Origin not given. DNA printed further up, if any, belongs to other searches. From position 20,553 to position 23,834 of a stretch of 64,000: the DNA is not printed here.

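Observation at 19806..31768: TetR-controlled operon couples a transhydroxylase-type Mo enzyme to a beta-diketone hydrolase, an ALDH and an acetoin-dehydrogenase-like complex: candidate uncharacterised polyphenol ring-cleavage route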

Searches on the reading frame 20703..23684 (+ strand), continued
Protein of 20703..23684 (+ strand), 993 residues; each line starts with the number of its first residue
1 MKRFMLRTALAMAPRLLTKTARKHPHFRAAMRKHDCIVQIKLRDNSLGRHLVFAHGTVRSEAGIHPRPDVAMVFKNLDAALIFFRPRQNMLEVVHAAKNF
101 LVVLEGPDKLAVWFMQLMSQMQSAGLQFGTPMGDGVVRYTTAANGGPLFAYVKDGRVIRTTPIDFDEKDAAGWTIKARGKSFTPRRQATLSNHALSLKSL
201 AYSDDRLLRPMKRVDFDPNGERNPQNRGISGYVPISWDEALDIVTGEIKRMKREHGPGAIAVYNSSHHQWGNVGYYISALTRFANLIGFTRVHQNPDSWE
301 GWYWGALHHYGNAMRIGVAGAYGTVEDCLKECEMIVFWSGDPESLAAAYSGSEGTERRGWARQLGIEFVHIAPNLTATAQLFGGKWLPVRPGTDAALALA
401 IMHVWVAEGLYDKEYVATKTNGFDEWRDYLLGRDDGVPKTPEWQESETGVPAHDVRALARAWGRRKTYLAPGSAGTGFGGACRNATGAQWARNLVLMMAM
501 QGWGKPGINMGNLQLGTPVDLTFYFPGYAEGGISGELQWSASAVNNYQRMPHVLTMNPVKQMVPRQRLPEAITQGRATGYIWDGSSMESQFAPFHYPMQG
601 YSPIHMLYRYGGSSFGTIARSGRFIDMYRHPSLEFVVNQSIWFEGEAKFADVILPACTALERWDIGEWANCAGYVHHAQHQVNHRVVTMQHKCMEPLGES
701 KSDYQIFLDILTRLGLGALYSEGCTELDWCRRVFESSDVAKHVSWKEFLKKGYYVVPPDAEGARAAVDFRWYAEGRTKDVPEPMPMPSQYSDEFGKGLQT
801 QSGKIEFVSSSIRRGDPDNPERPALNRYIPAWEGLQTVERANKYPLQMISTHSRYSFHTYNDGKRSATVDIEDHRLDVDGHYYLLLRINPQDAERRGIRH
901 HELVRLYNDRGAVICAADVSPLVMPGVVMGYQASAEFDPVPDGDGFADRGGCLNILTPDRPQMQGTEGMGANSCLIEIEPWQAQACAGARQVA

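Call 16: find_encoding_contigs(protein=P0120, flank=10000, max_places=2)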
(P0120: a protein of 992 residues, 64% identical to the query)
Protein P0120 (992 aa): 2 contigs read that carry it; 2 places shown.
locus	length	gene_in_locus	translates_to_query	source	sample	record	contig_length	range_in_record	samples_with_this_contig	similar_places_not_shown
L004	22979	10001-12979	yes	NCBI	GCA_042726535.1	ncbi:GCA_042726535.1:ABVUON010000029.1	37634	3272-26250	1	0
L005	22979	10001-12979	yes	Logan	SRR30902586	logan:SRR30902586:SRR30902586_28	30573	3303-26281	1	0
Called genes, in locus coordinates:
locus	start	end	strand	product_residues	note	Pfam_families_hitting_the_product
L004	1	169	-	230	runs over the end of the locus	PF00702:Hydrolase, PF13419:HAD_2 (weak)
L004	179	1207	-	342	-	PF03756:AfsA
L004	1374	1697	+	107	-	-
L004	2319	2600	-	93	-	PF00665:rve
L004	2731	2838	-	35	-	PF13276:HTH_21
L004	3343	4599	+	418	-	PF05977:MFS_3, PF07690:MFS_1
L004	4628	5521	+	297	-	PF14518:Haem_oxygenas_2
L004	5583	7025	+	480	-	-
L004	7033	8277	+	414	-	PF13535:ATP-grasp_4 (faint)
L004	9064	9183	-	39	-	PF13333:rve_2 (weak)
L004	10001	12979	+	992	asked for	PF21423:AhtL-like_1st, PF00384:Molybdopterin, PF01568:Molydop_binding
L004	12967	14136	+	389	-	-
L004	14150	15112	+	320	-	PF01557:FAA_hydrolase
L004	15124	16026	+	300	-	PF00037:Fer4 (faint), PF13247:Fer4_11, PF13620:CarboxypepD_reg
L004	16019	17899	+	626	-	PF00501:AMP-binding, PF13193:AMP-binding_C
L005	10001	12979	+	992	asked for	PF21423:AhtL-like_1st, PF00384:Molybdopterin, PF01568:Molydop_binding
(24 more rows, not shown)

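Call 17: find_encoding_contigs(protein=P0088, flank=10000, max_places=2)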
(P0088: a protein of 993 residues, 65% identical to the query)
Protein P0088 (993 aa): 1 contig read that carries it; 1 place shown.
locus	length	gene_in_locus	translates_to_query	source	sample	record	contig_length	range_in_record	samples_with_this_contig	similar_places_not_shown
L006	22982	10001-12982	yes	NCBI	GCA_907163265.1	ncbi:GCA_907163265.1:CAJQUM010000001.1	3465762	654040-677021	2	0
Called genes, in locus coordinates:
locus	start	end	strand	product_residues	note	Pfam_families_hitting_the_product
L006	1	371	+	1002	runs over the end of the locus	PF21423:AhtL-like_1st, PF00384:Molybdopterin, PF01568:Molydop_binding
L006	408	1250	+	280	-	PF13247:Fer4_11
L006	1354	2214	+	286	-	PF00378:ECH_1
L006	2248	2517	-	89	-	-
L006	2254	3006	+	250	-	PF00392:GntR, PF07729:FCD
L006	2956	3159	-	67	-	-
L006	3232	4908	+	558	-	PF06980:DUF1302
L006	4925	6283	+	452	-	PF07044:DUF1329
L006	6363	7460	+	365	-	PF25852:DUF6242_C (faint), PF02012:BNR (faint), PF14870:PSII_BNR, PF15902:Sortilin-Vps10 (weak)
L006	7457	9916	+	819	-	PF03176:MMPL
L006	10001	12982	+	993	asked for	PF21423:AhtL-like_1st, PF00384:Molybdopterin, PF01568:Molydop_binding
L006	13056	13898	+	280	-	PF13247:Fer4_11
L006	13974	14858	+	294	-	PF01488:Shikimate_DH (weak), PF03446:NAD_binding_2, PF03807:F420_oxidored, PF14833:NAD_binding_11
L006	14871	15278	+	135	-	-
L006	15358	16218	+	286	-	PF00378:ECH_1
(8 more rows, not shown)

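Call 27: find_related_loci(query=window:20703-23684:+, collection=genome_contigs, flank=10000)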
Query window:20703-23684:+ (993 aa) in genome_contigs; peptide patterns used: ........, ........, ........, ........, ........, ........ (x = any residue, [..] = any of these).
600 stretches matched a pattern (row limit reached: there are more); 600 encode a relative of the query (tblastn E <= 1e-3); the best 80 are kept; 80 distinct loci.
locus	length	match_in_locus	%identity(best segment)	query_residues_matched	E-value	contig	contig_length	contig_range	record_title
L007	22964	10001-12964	68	1-990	0e+0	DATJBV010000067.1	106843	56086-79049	MAG TPA_asm: Candidimonas sp. isolate SMAG_U15363 k141_304495, whole genome shotgun sequence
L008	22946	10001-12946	68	1-981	0e+0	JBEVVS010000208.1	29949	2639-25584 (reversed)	MAG: Candidatus Thiodiazotropha sp. isolate CTENA6 L123 c_000000000080, whole genome shotgun sequence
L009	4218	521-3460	66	1-981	0e+0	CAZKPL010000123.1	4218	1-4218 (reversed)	MAG TPA_asm: uncultured Nitrosomonas sp. isolate SRP263991_co5_92 genome assembly, contig: NODE_42780_length_4218_cov_10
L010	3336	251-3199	66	1-981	0e+0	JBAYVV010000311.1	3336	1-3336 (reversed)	MAG: Sterolibacterium sp. isolate SO_2016_LW3_68 scaffold55387_LW162_2016, whole genome shotgun sequence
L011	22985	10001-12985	66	1-993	0e+0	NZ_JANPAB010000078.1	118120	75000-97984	MAG: Sphaerotilus sp. isolate VAR_79_metabat_342 VAR_79_k141_3786889, whole genome shotgun sequence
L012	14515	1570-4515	65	1-982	0e+0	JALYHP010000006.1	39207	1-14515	MAG: Pseudomonadota bacterium isolate HIE bin2 SD1475-77_k127_361350, whole genome shotgun sequence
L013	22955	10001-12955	65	1-981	0e+0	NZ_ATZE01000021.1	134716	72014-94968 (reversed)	Sedimenticola selenatireducens DSM 17993 A3GODRAFT_scaffold_17.18_C, whole genome shotgun sequence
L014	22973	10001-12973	65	1-993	0e+0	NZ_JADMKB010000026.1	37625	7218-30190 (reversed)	MAG: Hydrogenophaga sp. isolate MAG_7 NODE_938_length_37625_cov_31.095369, whole genome shotgun sequence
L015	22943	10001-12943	65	1-981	0e+0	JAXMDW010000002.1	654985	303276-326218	MAG: Sphingomonadaceae bacterium isolate STL-PRO46 C1.272.fa-2, whole genome shotgun sequence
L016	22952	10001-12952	65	1-981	0e+0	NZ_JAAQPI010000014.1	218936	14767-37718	Pseudomaricurvus alkylphenolicus strain KCTC 32386 Scaffold14_1, whole genome shotgun sequence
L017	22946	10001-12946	66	1-982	0e+0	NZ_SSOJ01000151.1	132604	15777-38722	Pseudomonas sp. BN417 2051, whole genome shotgun sequence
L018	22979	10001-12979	66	1-992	0e+0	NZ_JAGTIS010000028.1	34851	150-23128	Metapseudomonas boanensis strain DB1 AS-pseudo_contig28, whole genome shotgun sequence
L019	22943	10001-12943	66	1-982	0e+0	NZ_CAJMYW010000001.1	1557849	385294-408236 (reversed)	Paraburkholderia sp. J10-1 1, whole genome shotgun sequence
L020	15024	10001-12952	64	1-987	0e+0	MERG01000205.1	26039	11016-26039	MAG: Betaproteobacteria bacterium RIFCSPLOWO2_12_FULL_62_13 rifcsplowo2_12_scaffold_26523, whole genome shotgun sequence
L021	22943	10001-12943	65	1-982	0e+0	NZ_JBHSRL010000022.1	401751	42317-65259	Paraburkholderia silvatlantica strain CCUG 54297 GCM70027151_49, whole genome shotgun sequence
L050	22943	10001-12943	70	1-981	0e+0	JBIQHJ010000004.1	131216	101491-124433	MAG: Alcaligenaceae bacterium isolate mag.34d NODE_80_length_131216, whole genome shotgun sequence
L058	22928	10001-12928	58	15-992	0e+0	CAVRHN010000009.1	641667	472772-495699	MAG: uncultured Alphaproteobacteria bacterium isolate MFD05580.bin.3.156 genome assembly, contig: contig_4872, whole gen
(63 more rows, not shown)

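Call 32: find_encoding_contigs(protein=P0015, flank=10000, max_places=2)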
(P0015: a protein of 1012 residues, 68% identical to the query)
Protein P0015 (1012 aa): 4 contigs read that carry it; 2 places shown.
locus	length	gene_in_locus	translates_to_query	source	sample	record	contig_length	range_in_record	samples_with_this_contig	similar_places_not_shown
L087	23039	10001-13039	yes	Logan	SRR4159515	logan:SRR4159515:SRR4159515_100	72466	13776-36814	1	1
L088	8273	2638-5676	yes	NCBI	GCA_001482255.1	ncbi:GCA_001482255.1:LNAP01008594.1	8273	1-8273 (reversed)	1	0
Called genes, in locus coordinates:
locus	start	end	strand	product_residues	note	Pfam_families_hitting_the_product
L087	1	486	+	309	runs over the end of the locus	PF01488:Shikimate_DH (weak), PF02826:2-Hacid_dh_C (weak), PF03446:NAD_binding_2, PF03807:F420_oxidored (weak), PF14833:NAD_binding_11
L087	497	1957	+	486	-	PF00171:Aldedh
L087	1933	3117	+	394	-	PF02492:cobW, PF07683:CobW_C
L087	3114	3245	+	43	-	-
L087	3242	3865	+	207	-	PF01323:DSBA, PF13462:Thioredoxin_4 (faint), PF13743:Thioredoxin_5 (weak)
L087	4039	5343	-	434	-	PF13609:Porin_4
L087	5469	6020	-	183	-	PF07992:Pyr_redox_2, PF00070:Pyr_redox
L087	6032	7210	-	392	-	PF00364:Biotin_lipoyl, PF02817:E3_binding, PF00198:2-oxoacid_dh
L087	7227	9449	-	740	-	PF00676:E1_dh, PF02779:Transket_pyr, PF02780:Transketolase_C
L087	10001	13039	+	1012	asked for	PF21423:AhtL-like_1st, PF00384:Molybdopterin, PF01568:Molydop_binding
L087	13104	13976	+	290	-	PF12838:Fer4_7 (faint), PF13247:Fer4_11, PF13620:CarboxypepD_reg (weak)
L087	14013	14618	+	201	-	PF00903:Glyoxalase, PF13669:Glyoxalase_4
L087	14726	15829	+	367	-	PF03480:DctP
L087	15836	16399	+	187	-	PF04290:DctQ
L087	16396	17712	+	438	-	PF06808:DctM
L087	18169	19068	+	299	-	PF13557:Phenol_MetA_deg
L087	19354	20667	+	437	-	PF13433:Peripla_BP_5 (faint), PF13458:Peripla_BP_6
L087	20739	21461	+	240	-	PF00005:ABC_tran, PF12399:BCA_ABC_TP_C (weak)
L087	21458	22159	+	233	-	PF13555:AAA_29 (weak), PF00005:ABC_tran, PF13304:AAA_21 (faint)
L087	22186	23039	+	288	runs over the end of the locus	PF02653:BPD_transp_2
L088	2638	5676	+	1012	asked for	PF21423:AhtL-like_1st, PF00384:Molybdopterin, PF01568:Molydop_binding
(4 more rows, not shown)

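Call 33: find_encoding_contigs(protein=P0013, flank=10000, max_places=1)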
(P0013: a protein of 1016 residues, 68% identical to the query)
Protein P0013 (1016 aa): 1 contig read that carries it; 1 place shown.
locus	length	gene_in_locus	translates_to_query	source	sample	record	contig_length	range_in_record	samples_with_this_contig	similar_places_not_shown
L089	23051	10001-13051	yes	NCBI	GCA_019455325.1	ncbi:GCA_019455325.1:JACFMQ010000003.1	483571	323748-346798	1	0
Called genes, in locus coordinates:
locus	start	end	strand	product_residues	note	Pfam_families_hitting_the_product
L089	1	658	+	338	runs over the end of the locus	PF02492:cobW, PF07683:CobW_C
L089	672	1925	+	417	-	PF07690:MFS_1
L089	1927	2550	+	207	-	PF01323:DSBA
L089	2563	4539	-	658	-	PF26965:MimR_N, PF00989:PAS, PF08448:PAS_4 (weak), PF13188:PAS_8 (weak), PF00158:Sigma54_activat, PF14532:Sigma54_activ_2, PF25601:AAA_lid_14, PF02954:HTH_8, +5 more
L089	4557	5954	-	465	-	PF00890:FAD_binding_2 (weak), PF01134:GIDA (weak), PF01494:FAD_binding_3 (faint), PF07992:Pyr_redox_2, PF12831:FAD_oxidored, PF13738:Pyr_redox_3, PF00070:Pyr_redox, PF02852:Pyr_redox_dim, +2 more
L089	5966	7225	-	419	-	PF00364:Biotin_lipoyl, PF25997:BSH_YhbJ (weak), PF02817:E3_binding, PF00198:2-oxoacid_dh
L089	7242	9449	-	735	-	PF00676:E1_dh, PF02779:Transket_pyr, PF02780:Transketolase_C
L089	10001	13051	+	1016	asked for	PF21423:AhtL-like_1st, PF00384:Molybdopterin, PF01568:Molydop_binding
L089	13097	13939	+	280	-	PF12838:Fer4_7 (faint), PF13247:Fer4_11, PF13620:CarboxypepD_reg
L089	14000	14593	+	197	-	PF00903:Glyoxalase, PF13669:Glyoxalase_4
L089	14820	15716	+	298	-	PF13557:Phenol_MetA_deg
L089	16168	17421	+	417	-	PF13458:Peripla_BP_6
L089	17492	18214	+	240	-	PF00005:ABC_tran, PF12399:BCA_ABC_TP_C (weak)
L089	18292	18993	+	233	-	PF13476:AAA_23 (weak), PF00005:ABC_tran, PF13304:AAA_21 (faint)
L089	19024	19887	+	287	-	PF02653:BPD_transp_2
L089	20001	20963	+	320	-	PF02653:BPD_transp_2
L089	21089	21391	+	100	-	PF11333:DUF3135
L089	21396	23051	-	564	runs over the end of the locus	PF12729:4HB_MCP_1 (faint), PF00672:HAMP, PF00015:MCPsignal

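Call 38: find_encoding_contigs(protein=P0017, flank=10000, max_places=1)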
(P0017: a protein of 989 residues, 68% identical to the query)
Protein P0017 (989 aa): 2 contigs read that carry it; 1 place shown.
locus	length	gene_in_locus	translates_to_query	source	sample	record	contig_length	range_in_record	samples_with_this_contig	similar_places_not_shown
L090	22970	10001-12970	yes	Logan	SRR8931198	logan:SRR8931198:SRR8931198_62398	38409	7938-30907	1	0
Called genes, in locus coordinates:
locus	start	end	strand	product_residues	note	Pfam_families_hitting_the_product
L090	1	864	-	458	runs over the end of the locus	PF07044:DUF1329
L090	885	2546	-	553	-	PF06980:DUF1302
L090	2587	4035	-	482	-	PF00171:Aldedh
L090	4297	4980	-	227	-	PF00440:TetR_N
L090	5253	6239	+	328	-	PF00676:E1_dh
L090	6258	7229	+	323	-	PF02779:Transket_pyr, PF02780:Transketolase_C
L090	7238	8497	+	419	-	PF00364:Biotin_lipoyl, PF02817:E3_binding, PF00198:2-oxoacid_dh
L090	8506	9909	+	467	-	PF00890:FAD_binding_2 (weak), PF01134:GIDA (weak), PF03486:HI0933_like (faint), PF07992:Pyr_redox_2, PF12831:FAD_oxidored (weak), PF13738:Pyr_redox_3, PF00070:Pyr_redox, PF02852:Pyr_redox_dim, +1 more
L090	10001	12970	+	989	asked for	PF21423:AhtL-like_1st, PF00384:Molybdopterin, PF01568:Molydop_binding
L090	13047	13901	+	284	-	PF13247:Fer4_11, PF13620:CarboxypepD_reg (weak)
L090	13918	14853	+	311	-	PF01488:Shikimate_DH, PF02826:2-Hacid_dh_C (weak), PF03446:NAD_binding_2, PF03807:F420_oxidored, PF14833:NAD_binding_11, PF21761:RedAm-like_C (faint)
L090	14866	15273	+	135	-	-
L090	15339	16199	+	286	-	PF00378:ECH_1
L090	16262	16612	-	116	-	-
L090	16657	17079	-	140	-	-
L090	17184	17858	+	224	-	PF00925:GTP_cyclohydro2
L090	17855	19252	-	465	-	PF00270:DEAD, PF04851:ResIII, PF00271:Helicase_C, PF03880:DbpA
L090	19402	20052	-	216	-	PF02525:Flavodoxin_2, PF03358:FMN_red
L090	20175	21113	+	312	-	PF00126:HTH_1, PF03466:LysR_substrate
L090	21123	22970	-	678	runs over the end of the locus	-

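Call 39: find_encoding_contigs(protein=P0008, flank=10000, max_places=1)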
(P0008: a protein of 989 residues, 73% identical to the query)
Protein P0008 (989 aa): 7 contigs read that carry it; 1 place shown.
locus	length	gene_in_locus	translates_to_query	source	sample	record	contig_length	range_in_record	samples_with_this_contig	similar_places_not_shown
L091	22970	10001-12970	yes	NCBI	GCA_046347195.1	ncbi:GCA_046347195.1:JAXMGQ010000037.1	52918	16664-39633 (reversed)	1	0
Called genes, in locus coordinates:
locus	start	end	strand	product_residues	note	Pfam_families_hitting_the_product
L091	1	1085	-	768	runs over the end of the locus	PF02190:LON_substr_bdg, PF00004:AAA, PF07728:AAA_5, PF22667:Lon_lid, PF05362:Lon_C, PF13541:ChlI (weak)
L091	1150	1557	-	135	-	-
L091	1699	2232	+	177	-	PF13188:PAS_8 (weak), PF08448:PAS_4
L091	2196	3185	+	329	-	PF00512:HisKA, PF02518:HATPase_c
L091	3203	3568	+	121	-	-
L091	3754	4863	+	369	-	PF22422:MGH1-like_GH, PF01204:Trehalase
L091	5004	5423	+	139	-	-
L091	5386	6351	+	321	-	PF08808:RES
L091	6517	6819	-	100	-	PF04909:Amidohydro_2 (faint)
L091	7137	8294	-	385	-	PF00171:Aldedh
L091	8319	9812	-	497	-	PF00501:AMP-binding, PF13193:AMP-binding_C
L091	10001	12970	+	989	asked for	PF21423:AhtL-like_1st, PF00384:Molybdopterin, PF01568:Molydop_binding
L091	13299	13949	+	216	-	PF00107:ADH_zinc_N, PF13602:ADH_zinc_N_2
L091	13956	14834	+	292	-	PF02771:Acyl-CoA_dh_N, PF02770:Acyl-CoA_dh_M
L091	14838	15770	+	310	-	PF00441:Acyl-CoA_dh_1, PF22924:ACOX_C_alpha1 (faint), PF12806:Acyl-CoA_dh_C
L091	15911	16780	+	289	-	PF13247:Fer4_11, PF13620:CarboxypepD_reg (weak)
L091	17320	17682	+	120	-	-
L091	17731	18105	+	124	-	-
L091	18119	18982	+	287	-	PF00378:ECH_1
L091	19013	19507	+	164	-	PF00171:Aldedh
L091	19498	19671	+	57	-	PF00171:Aldedh (weak)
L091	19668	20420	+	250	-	PF00676:E1_dh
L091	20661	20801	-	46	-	-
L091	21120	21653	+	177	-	PF02780:Transketolase_C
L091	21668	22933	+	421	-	PF00364:Biotin_lipoyl, PF02817:E3_binding, PF00198:2-oxoacid_dh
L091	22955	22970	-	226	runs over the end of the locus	PF00440:TetR_N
